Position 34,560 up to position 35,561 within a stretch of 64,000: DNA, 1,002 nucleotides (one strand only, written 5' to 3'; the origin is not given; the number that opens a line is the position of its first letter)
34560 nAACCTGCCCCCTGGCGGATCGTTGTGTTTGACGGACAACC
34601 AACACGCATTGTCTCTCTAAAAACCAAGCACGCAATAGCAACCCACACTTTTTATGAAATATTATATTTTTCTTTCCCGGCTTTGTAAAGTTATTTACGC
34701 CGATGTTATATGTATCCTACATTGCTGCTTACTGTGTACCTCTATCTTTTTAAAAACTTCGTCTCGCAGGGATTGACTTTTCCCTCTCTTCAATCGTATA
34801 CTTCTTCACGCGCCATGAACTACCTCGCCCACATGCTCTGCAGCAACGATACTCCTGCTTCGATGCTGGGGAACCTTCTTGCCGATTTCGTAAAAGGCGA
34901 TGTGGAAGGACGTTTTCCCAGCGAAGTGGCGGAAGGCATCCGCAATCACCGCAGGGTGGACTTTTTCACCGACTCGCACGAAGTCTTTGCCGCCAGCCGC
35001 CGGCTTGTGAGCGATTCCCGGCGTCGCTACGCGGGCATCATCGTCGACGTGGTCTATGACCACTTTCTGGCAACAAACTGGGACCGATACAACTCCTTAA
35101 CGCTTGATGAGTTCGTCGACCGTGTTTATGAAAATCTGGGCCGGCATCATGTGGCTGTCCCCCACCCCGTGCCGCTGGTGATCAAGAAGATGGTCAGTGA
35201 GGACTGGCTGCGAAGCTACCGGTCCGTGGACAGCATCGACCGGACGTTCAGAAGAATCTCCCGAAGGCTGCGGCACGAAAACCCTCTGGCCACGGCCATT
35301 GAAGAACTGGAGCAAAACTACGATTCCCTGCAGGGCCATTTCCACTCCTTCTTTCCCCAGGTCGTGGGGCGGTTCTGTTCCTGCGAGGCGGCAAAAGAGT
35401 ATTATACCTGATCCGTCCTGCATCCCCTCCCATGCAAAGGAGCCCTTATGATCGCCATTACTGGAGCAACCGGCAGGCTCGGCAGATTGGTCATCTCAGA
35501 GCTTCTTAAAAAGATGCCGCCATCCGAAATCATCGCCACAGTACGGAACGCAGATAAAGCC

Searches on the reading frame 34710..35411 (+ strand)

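Call 8: search_protein_families(library=pfam, proteins=[window:34710-35411:+], max_evalue=0.01)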
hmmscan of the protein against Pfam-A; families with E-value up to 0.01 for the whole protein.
window:34710-35411:+ (233 aa): 1 family
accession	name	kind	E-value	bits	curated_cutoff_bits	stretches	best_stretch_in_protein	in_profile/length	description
PF04336.18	ACP_PD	-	3.8e-67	226.4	27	1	36-218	1-183/183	Acyl carrier protein phosphodiesterase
